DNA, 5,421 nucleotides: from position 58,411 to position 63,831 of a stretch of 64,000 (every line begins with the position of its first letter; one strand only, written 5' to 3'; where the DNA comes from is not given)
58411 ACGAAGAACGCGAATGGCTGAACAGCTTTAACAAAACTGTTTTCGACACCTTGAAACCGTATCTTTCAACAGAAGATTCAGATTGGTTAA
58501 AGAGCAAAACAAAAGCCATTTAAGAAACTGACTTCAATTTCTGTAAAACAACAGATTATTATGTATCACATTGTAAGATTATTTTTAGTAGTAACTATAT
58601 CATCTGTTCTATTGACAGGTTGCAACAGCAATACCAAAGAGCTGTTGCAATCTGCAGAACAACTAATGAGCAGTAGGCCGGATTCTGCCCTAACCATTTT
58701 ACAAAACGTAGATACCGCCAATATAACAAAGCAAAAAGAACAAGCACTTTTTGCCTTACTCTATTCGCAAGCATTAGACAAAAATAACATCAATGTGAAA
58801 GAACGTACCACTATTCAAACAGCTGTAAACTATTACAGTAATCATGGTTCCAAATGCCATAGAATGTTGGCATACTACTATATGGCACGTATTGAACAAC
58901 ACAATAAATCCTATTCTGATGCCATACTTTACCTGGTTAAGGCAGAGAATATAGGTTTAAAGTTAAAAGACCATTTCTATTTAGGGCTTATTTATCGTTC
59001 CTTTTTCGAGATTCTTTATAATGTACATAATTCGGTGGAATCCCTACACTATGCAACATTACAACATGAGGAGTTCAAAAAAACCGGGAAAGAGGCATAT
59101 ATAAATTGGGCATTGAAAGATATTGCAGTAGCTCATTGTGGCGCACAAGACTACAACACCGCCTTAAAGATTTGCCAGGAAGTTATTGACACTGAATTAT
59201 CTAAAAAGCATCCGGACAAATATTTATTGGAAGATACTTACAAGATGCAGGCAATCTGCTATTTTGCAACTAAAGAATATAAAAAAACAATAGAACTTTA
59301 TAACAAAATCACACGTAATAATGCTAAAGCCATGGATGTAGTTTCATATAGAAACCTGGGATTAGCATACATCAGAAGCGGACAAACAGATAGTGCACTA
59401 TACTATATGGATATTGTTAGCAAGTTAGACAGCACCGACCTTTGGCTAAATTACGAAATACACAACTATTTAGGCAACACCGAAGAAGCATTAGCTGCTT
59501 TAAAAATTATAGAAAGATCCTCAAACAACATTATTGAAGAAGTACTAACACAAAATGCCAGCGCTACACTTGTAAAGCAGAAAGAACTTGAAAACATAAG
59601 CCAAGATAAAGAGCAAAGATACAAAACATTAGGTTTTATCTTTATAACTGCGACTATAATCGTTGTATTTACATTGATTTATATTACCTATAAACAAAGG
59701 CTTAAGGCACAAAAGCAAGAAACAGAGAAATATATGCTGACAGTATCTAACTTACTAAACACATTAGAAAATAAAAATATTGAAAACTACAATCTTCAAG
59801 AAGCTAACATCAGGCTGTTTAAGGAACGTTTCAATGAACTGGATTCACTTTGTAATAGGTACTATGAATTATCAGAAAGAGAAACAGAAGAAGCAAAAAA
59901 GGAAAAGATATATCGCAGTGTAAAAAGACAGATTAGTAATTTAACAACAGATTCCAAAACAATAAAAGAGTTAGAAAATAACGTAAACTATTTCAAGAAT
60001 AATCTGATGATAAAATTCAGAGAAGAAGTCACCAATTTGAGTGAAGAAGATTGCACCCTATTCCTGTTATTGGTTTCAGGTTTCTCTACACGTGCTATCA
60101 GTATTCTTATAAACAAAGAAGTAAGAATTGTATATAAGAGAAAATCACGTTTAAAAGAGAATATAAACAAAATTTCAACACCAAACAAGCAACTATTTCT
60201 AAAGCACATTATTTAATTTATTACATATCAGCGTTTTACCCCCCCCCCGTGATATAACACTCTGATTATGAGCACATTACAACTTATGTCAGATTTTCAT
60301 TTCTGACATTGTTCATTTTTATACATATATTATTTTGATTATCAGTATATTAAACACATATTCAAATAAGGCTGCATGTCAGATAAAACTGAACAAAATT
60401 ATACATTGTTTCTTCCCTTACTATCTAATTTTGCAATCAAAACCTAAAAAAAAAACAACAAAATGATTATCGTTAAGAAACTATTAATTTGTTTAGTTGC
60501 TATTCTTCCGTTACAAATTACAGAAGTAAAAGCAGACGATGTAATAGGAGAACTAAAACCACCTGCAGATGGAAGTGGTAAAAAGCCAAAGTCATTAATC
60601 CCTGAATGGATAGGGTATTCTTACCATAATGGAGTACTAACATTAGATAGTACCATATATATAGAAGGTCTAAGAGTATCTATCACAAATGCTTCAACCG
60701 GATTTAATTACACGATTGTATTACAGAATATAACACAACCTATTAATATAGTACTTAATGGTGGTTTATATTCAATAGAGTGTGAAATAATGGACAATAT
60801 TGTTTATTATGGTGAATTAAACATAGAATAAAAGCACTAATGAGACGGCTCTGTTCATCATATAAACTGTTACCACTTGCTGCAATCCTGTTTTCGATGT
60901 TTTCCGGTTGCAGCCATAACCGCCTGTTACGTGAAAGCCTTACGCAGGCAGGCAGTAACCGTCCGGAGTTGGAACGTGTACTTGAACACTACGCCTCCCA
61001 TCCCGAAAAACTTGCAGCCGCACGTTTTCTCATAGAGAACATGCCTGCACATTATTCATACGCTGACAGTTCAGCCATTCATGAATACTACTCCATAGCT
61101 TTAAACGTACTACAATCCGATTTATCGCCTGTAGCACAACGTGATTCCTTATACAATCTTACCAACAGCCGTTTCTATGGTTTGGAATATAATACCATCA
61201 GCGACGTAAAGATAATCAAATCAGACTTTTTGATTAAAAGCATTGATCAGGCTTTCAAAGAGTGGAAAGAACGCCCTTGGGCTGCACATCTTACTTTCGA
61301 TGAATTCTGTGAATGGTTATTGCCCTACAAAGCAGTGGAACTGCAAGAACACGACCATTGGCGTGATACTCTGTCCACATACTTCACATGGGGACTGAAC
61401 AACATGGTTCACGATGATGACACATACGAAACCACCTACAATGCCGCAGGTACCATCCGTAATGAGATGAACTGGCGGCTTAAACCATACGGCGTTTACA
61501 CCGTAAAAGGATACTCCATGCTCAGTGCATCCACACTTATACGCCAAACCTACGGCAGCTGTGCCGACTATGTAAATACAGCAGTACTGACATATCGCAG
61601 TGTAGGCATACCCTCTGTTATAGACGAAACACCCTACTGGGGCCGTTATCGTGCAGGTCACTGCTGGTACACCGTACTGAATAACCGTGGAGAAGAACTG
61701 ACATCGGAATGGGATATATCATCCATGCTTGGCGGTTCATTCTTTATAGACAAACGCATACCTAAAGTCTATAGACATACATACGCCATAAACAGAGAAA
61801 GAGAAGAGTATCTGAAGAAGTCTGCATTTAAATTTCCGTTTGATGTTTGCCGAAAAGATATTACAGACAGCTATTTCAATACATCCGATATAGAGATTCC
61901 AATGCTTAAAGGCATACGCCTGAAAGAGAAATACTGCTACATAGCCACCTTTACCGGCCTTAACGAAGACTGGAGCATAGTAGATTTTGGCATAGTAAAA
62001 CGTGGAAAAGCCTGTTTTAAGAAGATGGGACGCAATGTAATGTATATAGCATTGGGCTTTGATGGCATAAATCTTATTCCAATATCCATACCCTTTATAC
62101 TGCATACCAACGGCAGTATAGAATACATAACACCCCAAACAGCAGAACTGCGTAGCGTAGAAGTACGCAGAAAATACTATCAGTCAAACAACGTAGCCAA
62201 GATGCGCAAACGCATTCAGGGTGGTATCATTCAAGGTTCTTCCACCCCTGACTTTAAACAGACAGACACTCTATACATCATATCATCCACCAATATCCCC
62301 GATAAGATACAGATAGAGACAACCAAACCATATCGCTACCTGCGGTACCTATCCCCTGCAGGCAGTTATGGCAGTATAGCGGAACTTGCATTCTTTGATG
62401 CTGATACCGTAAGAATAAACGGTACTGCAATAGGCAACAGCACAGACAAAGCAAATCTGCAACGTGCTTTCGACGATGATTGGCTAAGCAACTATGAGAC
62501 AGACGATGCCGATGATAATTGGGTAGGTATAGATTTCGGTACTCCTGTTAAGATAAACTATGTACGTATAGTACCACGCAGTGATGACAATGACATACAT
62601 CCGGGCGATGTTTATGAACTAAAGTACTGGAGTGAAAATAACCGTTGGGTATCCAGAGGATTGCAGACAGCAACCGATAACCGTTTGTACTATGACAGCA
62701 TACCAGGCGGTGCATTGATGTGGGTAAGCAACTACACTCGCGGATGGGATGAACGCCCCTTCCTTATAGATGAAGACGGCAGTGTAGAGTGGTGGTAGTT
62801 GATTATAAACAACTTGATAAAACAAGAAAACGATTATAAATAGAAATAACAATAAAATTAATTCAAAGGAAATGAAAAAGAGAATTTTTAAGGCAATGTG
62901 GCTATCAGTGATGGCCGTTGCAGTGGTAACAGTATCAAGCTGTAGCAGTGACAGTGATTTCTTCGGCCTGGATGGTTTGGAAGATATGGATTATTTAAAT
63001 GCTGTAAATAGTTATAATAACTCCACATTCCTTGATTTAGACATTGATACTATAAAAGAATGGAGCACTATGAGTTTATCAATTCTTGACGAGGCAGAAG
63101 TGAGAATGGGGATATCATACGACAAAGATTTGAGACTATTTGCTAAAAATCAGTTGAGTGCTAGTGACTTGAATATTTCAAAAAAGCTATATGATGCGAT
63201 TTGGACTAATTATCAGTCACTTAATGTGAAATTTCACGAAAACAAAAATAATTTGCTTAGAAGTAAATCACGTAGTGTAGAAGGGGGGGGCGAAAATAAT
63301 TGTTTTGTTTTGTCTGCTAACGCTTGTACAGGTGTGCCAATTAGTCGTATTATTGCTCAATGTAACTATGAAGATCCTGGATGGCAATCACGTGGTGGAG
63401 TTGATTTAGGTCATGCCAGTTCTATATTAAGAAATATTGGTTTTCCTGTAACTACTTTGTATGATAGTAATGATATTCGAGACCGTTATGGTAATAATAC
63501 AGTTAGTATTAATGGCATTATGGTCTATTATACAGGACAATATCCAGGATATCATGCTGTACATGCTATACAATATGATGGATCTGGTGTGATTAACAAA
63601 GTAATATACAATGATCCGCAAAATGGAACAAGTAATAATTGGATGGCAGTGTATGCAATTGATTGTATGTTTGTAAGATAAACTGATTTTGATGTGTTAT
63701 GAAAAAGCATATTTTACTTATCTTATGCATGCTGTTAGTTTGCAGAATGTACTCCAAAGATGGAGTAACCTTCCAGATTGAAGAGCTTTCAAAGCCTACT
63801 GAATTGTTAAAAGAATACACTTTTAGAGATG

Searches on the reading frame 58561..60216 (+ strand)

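Call 39: search_protein_families(library=pfam, proteins=[window:58561-60216:+], max_evalue=0.01)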
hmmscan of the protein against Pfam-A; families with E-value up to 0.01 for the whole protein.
window:58561-60216:+ (551 aa): 5 families
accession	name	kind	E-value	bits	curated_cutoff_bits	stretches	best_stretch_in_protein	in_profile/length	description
PF13424.12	TPR_12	-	4.1e-08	33.7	30.1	1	182-251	3-72/77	Tetratricopeptide repeat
PF07719.23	TPR_2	-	3.8e-06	27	27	0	263-290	4-31/34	Tetratricopeptide repeat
PF00515.34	TPR_1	-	4.2e-05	23.6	27.8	0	225-249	2-26/34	Tetratricopeptide repeat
PF13174.12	TPR_6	-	9.3e-05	23.3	26.3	0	229-253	5-29/33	Tetratricopeptide repeat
PF13374.12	TPR_10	-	0.0025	18.2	27.5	0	262-283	4-25/42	Tetratricopeptide repeat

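Call 74: search_protein_families(library=ncbifam, proteins=[window:58561-60216:+], max_evalue=0.01)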
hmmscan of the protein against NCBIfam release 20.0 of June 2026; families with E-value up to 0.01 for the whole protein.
window:58561-60216:+ (551 aa): 4 families
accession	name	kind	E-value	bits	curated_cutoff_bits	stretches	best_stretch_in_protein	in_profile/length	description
NF053779.1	BT3442_fam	equivalog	3.7e-16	59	940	1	9-544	6-553/563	BT3442 family protein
NF040959.1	MamA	equivalog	5.7e-06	25.9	200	1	229-347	7-125/204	magnetosome protein MamA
NF052415.1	T3SS_chap_SctY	equivalog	1.5e-05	25.4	70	0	33-77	49-92/106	type III secretion apparatus assembly chaperone SctY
NF007218.0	PRK09639.1-2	equivalog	0.0022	17.7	265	1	451-537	89-177/185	RNA polymerase sigma factor SigX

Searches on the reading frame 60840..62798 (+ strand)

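Call 39: search_protein_families(library=pfam, proteins=[window:60840-62798:+], max_evalue=0.01)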
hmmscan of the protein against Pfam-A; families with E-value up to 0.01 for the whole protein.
window:60840-62798:+ (652 aa): 3 families
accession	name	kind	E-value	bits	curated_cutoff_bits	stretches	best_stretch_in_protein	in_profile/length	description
PF01841.26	Transglut_core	-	3.1e-05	24.6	23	1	194-280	13-97/108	Transglutaminase-like superfamily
PF00754.31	F5_F8_type_C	-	0.00016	22.3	28.2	1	535-605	9-79/127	F5/8 type C domain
PF22633.2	F5_F8_type_C_2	-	0.0011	19.9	27.8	1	543-610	2-69/91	NedA-like, galactose-binding domain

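Call 74: search_protein_families(library=ncbifam, proteins=[window:60840-62798:+], max_evalue=0.01)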
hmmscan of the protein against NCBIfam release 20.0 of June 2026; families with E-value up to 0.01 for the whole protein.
window:60840-62798:+ (652 aa): 0 families

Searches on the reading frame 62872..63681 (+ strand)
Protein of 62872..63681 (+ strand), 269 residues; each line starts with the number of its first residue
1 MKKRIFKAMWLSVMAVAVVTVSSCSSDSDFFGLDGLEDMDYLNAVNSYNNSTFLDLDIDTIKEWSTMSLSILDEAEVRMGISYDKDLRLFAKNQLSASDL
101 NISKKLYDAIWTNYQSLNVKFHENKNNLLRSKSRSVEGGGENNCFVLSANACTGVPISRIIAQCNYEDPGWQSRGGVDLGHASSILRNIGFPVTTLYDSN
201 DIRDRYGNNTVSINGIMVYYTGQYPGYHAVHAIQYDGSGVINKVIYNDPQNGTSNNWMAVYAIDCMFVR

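Call 39: search_protein_families(library=pfam, proteins=[window:62872-63681:+], max_evalue=0.01)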
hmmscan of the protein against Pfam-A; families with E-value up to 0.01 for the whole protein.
window:62872-63681:+ (269 aa): 0 families

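Call 74: search_protein_families(library=ncbifam, proteins=[window:62872-63681:+], max_evalue=0.01)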
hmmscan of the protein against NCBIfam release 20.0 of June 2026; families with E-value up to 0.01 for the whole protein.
window:62872-63681:+ (269 aa): 1 family
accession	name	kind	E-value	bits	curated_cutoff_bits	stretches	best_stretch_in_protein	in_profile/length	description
NF052321.1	LP_Lmo2079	subfamily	0.0056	16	150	1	7-102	3-92/354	Lmo2079 family surface lipoprotein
